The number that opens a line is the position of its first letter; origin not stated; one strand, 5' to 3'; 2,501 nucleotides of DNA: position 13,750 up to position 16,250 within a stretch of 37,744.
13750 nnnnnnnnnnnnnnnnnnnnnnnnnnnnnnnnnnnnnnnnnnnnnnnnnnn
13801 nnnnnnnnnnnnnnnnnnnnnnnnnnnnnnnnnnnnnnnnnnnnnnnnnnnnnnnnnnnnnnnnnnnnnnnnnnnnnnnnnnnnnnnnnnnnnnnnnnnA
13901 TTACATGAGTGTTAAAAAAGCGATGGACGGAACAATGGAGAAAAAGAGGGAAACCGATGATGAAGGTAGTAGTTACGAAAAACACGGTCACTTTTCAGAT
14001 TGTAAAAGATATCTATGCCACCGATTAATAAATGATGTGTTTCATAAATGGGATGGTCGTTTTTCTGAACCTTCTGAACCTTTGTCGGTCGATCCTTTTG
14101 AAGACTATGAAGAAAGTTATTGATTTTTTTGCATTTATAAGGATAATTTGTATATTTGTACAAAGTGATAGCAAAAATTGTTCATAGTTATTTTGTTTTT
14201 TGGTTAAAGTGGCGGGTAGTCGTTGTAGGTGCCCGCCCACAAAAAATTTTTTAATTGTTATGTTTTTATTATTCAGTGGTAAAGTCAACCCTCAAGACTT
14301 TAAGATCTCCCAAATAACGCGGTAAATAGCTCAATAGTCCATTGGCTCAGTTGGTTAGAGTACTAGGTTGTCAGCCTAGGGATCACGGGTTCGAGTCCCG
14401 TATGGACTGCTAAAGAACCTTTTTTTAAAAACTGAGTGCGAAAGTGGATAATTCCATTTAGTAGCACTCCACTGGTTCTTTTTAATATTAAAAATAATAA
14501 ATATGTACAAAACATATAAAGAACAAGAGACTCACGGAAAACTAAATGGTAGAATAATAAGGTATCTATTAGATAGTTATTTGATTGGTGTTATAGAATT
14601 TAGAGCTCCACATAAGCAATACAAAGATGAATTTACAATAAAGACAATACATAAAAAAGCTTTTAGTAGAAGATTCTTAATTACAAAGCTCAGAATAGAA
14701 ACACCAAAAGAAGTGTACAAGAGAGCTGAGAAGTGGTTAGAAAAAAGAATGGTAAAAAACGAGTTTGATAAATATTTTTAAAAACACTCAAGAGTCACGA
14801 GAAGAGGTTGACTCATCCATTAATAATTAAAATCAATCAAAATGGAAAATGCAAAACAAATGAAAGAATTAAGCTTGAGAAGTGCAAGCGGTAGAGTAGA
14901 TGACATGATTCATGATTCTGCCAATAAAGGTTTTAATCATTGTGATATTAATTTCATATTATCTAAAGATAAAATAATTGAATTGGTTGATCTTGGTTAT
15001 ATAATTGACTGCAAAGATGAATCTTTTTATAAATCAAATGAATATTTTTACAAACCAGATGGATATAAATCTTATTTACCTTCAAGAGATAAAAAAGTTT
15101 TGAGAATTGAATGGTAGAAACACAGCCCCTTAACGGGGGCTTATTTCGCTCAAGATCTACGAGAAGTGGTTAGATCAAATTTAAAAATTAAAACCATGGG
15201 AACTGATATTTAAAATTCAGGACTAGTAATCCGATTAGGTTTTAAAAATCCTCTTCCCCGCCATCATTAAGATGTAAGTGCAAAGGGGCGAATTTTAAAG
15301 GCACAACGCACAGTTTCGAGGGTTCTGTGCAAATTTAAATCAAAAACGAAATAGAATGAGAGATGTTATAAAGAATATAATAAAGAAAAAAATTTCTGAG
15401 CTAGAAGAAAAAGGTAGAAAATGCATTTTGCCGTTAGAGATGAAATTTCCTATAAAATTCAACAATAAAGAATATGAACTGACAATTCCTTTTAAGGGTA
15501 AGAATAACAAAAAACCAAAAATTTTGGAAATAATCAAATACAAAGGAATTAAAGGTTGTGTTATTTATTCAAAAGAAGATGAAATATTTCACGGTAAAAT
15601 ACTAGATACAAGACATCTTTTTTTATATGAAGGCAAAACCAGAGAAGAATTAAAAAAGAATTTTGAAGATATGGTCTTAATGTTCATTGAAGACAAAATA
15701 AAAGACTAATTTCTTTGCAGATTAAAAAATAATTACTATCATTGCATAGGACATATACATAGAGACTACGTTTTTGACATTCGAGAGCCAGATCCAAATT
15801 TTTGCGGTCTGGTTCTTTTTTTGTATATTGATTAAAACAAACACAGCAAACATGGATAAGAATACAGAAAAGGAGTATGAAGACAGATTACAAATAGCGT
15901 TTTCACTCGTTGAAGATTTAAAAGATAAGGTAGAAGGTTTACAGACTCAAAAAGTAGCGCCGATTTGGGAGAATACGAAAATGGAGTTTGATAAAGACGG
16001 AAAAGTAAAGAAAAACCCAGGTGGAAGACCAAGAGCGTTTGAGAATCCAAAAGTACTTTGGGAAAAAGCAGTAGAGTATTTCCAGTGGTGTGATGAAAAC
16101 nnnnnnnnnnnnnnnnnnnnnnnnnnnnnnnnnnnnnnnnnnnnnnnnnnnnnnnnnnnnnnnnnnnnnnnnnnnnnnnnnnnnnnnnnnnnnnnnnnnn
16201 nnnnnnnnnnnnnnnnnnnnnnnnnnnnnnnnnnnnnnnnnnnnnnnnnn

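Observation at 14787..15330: Family of 5'-UTR hairpins with a conserved loop and fully compensated stem changes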

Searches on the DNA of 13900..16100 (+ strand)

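Call 30: search_rna_families(source=window, start=13900, end=16100, threshold=evalue, max_evalue=10)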
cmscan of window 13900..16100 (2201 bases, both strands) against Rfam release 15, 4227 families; matches with E-value up to 10: 4.
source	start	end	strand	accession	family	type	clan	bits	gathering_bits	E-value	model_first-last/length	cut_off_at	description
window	14336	14409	+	RF00005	tRNA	Gene; tRNA;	CL00001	65.5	29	1.8e-13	1-71/71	no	tRNA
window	15785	15881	+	RF02527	SSRC38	Gene; sRNA;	-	17.9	80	4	1-166/166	no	Streptococcus sRNA SSRC38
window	15288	15388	+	RF03148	RAGATH-11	Gene; sRNA;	-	17.4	79.4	4.7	1-116/116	no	RAGATH-11 RNA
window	14171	14242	-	RF02671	Ysr35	Gene; sRNA;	-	12.5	428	1.3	1-339/339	no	Yersinia sRNA 35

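Call 58: build_rna_model(alignment_id=A3, structure=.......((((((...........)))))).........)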
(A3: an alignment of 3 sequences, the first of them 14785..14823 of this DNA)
Model R1 built from alignment A3 (3 sequences, 39 columns); structure: as given.
model positions 39; base pairs 6; branch points 0; effective number of sequences 3; information 0.683 bits per position. Calibrated on 0.2 Mb of random sequence (short: E-values are rough).
structure used (alignment columns):
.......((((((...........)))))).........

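Call 59: search_with_rna_model(model_id=R1, source=window, filters=off, max_evalue=10, show_alignments=8)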
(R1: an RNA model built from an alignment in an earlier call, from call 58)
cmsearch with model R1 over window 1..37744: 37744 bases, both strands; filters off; matches with E-value up to 10: 22.
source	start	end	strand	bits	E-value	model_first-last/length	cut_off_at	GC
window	15147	15185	+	45.4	3e-09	1-39/39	no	0.36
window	14785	14823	+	41.7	2.7e-08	1-39/39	no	0.44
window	15301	15339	+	39.1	1.4e-07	1-39/39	no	0.44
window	21110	21146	-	12.4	1.7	1-39/39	no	0.19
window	12720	12761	-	11.8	2.3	1-39/39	no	0.29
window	8766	8809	-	11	3.9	1-39/39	no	0.45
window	34819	34862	-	10.6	4.9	1-39/39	no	0.32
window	4009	4048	-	10.5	5.1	1-39/39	no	0.38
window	5773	5823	+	10.5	5.1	1-39/39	no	0.27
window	16107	16128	-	10.4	5.6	1-39/39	no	0.23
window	830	848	+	10.3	6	1-39/39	no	0.32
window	17632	17668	-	10.2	6.2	1-39/39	no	0.27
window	9972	10005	+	10.2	6.3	1-39/39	no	0.32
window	34772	34798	-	10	7.2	1-39/39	no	0.37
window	3534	3567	+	9.9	7.3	1-39/39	no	0.24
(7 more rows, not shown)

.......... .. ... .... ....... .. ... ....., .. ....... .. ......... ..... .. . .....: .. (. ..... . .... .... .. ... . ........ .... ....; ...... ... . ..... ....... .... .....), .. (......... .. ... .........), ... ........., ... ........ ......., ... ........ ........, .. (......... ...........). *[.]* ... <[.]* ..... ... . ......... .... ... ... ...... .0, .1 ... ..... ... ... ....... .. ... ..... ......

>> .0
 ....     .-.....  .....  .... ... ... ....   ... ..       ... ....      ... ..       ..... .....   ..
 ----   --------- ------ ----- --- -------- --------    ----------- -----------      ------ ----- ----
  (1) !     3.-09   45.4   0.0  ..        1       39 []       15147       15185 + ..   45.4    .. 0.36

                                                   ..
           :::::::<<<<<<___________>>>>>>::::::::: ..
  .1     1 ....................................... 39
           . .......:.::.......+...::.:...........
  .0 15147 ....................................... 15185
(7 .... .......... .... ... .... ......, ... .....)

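Call 61: search_with_rna_model(model_id=R1, sources=[L008, L009, L010, L011, L012, L013, L014, L015, L016, L017, L018, L019, L020, L021, L022, L023, L024, L025, L026, L027, L028, L029, L030, L031, L032, L033, L034, L035, L036, L037, L038, L039, L040, L041, L042, L043, L044, L045, L046, L047, L048, L049, L050, L051, L052, L053, L054, L055, L056, L057, L058, L059, L060, L061, L062, L063, L064, L065, L066, L067, L068, L069, L070, L071, L072, L073, L074, L075, L076, L077, L078, L079, L080, L081, L082, L083, L084, L085, L086, L087, L088, L089, L090, L091, L092, L093, L094, L095, L096, L097, L098, L099, L100, L101, L102, L103, L104, L105, L106, L107], max_evalue=5, show_alignments=4)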
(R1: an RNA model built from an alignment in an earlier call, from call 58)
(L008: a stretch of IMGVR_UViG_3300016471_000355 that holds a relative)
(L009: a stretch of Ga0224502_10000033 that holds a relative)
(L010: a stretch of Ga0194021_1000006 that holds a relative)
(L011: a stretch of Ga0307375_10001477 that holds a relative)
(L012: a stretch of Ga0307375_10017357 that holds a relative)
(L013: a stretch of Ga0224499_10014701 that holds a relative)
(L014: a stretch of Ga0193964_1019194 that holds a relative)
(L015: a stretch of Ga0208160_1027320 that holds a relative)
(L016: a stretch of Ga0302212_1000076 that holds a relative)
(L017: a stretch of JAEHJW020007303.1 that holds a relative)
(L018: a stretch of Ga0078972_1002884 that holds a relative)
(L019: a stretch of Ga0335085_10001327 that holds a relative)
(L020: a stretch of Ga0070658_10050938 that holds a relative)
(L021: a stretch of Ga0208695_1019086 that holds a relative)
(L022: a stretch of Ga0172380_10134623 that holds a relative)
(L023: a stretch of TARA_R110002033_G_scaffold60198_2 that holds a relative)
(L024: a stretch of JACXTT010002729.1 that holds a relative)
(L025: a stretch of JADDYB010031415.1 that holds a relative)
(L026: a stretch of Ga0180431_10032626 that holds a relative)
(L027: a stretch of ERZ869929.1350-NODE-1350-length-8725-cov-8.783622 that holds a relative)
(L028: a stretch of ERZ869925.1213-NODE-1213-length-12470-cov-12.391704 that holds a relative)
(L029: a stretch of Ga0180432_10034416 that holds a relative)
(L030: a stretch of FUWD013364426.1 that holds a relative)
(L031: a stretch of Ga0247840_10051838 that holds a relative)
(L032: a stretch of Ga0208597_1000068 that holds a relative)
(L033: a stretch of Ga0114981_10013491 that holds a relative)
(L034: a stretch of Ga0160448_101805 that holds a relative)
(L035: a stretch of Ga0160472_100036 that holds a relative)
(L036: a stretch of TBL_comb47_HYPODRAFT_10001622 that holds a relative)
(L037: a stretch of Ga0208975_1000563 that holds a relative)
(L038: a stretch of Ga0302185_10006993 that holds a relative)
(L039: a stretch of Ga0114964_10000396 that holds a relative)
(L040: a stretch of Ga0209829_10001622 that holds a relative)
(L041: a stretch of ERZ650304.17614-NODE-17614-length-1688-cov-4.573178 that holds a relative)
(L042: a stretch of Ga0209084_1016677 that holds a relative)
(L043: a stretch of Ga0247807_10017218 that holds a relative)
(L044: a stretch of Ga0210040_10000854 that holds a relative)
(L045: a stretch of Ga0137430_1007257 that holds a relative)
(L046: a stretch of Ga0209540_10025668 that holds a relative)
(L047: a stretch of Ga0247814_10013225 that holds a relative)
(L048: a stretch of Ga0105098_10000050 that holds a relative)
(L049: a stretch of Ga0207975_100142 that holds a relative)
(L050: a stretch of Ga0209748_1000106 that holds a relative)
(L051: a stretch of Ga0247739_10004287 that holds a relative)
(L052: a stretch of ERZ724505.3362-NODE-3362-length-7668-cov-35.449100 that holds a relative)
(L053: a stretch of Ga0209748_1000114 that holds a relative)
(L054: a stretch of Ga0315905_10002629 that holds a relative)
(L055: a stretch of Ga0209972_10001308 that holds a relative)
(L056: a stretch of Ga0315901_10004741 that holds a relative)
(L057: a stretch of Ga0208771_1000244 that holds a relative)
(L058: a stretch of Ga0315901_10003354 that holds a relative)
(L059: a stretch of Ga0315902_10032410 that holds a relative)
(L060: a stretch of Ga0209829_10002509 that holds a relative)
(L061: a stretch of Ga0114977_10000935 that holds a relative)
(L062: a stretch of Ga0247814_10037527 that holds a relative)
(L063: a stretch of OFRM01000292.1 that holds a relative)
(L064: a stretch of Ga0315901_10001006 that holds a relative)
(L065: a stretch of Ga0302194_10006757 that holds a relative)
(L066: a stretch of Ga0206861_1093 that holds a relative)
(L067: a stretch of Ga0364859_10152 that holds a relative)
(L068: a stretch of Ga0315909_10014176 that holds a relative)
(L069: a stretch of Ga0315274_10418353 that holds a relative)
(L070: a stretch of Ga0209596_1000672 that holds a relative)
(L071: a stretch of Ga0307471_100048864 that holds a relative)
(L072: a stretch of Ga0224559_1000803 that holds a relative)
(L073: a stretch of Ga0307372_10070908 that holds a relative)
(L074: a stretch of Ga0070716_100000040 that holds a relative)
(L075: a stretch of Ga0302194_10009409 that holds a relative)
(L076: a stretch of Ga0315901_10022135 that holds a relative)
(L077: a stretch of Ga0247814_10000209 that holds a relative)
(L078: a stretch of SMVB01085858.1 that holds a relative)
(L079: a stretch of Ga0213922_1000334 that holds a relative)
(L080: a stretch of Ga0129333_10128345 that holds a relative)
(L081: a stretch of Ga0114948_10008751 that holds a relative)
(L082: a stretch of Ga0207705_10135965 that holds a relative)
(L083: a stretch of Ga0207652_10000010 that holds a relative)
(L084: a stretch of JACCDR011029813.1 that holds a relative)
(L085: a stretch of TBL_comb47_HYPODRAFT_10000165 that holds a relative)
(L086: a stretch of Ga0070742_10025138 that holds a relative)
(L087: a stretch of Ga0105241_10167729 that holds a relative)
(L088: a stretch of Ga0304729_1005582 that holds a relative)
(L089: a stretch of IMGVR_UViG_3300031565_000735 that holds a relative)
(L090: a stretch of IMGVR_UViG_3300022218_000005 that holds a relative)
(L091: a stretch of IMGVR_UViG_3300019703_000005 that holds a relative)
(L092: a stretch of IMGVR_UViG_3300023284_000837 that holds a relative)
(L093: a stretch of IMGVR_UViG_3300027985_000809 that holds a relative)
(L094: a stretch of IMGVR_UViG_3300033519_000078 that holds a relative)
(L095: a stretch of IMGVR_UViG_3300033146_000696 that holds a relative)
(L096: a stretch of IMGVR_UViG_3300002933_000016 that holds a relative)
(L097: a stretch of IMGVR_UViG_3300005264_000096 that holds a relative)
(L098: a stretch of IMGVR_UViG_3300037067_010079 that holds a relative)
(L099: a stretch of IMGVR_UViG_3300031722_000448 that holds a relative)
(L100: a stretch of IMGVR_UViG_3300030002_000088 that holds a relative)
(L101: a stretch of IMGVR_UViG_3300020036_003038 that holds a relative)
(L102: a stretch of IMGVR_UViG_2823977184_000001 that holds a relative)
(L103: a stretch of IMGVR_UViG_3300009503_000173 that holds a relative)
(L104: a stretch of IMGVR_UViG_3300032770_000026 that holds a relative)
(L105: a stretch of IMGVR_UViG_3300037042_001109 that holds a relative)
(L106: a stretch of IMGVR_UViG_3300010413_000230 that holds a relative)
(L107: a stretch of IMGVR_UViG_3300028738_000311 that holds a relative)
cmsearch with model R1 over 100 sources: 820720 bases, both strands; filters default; matches with E-value up to 5: 0.
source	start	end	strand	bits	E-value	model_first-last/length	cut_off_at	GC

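Call 62: search_with_rna_model(model_id=R1, sources=[L108, L109, L110, L111, L112, L113, L114, L115, L116, L117, L118, L119, L120, L121, L122, L123, L124, L125, L126, L127, L128, L129, L130, L131, L132, L133, L134, L135, L136, L137, L138, L139, L140, L141, L142, L143, L144, L145, L146, L147, L148, L149, L150, L151, L152, L153, L154, L155, L156, L157, L158, L159, L160, L161, L162, L163, L164, L165, L166, L167, L168, L169, L170, L171], max_evalue=5, show_alignments=4)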
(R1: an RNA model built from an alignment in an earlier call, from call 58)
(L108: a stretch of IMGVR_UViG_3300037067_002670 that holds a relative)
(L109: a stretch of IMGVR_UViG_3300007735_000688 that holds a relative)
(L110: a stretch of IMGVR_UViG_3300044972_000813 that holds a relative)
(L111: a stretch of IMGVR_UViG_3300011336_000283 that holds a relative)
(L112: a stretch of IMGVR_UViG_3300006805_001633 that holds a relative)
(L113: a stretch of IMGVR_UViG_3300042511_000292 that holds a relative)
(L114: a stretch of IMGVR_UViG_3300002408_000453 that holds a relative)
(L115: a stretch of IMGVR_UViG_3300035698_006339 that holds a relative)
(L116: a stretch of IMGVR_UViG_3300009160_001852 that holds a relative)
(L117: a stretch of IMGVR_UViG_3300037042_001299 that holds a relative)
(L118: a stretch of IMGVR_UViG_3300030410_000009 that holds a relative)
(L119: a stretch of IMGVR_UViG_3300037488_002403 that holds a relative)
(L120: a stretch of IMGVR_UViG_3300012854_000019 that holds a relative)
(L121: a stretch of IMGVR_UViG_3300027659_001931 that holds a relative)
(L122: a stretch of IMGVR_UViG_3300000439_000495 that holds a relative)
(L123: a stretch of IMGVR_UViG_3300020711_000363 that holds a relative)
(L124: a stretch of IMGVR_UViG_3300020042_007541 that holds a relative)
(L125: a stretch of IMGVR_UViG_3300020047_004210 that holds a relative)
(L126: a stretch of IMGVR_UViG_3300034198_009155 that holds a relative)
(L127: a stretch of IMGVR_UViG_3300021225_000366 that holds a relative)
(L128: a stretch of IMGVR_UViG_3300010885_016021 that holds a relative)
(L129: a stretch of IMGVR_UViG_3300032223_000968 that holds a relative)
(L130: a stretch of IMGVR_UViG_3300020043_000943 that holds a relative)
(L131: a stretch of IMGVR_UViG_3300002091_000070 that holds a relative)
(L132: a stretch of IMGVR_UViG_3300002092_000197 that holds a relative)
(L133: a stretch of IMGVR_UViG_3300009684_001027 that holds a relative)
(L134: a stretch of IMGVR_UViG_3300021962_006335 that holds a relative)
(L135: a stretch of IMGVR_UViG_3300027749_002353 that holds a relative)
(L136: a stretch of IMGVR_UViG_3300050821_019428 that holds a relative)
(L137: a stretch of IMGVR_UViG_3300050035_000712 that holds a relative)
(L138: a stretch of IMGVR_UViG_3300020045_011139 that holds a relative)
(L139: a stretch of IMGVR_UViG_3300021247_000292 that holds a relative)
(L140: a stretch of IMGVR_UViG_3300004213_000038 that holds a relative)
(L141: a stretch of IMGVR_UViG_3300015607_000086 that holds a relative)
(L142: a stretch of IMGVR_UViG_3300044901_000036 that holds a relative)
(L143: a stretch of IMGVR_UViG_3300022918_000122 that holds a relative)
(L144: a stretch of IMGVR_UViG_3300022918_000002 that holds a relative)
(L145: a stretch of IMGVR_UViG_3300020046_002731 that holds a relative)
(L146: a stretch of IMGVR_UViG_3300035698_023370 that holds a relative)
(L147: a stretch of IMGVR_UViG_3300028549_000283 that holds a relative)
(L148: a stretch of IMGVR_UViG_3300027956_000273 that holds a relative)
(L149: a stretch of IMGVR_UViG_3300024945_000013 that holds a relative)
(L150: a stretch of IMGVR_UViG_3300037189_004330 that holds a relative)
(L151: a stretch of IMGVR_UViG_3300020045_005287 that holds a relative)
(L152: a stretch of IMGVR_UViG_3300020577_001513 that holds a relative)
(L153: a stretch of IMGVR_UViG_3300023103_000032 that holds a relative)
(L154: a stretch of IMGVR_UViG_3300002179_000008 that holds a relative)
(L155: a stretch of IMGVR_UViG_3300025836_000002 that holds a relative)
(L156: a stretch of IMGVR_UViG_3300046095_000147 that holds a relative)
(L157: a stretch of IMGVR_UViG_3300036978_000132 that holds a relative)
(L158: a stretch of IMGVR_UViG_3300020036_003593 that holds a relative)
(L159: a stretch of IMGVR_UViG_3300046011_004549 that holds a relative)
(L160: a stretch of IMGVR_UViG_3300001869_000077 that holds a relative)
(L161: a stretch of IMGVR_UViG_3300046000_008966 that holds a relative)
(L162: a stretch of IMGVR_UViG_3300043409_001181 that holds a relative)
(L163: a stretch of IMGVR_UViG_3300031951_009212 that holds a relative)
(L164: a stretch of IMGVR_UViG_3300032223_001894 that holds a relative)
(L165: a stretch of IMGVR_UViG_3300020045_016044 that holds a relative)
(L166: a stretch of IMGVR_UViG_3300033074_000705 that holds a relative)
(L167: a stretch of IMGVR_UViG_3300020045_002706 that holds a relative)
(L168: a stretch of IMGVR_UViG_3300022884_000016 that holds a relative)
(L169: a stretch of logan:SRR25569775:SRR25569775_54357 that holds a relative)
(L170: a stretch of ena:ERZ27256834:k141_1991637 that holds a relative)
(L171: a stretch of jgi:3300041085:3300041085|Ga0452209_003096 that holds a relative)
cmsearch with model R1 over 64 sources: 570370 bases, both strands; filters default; matches with E-value up to 5: 3.
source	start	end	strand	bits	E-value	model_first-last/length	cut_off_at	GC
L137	2866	2903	-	18.5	0.58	1-39/39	no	0.24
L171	9528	9566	-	16.5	2.1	1-39/39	no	0.33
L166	9561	9599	+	15.4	3.8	1-39/39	no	0.28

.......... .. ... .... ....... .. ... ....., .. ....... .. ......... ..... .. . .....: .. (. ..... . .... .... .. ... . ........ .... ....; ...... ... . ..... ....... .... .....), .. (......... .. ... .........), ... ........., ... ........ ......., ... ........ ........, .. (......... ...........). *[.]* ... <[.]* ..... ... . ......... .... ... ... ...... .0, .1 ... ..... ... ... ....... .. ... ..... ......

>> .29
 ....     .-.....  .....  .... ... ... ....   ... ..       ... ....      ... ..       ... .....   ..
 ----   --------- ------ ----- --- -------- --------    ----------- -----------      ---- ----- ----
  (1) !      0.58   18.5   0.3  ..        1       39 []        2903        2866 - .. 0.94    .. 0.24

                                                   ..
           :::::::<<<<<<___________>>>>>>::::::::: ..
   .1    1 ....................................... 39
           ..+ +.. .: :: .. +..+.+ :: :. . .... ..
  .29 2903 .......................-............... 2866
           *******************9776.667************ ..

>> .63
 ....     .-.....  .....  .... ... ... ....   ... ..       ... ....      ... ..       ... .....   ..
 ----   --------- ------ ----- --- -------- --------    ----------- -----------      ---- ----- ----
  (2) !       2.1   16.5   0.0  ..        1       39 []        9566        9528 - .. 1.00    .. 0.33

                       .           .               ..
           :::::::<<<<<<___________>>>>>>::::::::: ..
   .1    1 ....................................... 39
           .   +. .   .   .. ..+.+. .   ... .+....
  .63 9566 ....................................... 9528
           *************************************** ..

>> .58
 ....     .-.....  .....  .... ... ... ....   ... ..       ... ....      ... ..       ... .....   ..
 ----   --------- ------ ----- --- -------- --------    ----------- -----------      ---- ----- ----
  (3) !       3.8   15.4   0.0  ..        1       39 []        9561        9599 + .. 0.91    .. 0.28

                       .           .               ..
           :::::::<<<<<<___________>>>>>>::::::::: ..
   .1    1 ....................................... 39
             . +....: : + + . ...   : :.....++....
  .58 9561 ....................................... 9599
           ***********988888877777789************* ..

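Call 103: search_with_rna_model(model_id=R1, sources=[L335, L336, L337, L338, L169, L170, L171, L009, L010], filters=off, max_evalue=1)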
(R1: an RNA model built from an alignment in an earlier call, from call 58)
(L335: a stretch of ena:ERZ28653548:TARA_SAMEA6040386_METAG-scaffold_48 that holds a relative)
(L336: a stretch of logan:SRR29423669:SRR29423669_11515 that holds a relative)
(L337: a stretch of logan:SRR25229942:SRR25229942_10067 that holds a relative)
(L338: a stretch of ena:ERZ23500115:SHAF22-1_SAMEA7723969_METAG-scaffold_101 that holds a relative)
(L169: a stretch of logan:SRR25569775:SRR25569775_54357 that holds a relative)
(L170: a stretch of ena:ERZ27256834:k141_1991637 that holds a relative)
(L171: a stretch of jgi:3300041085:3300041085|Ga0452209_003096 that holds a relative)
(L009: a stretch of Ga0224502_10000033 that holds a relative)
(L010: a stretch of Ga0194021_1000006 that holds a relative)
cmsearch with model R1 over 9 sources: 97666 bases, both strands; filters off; matches with E-value up to 1: 2.
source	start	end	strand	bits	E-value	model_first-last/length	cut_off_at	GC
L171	9528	9566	-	16.5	0.35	1-39/39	no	0.33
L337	4711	4743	+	15.1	0.83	1-39/39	no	0.21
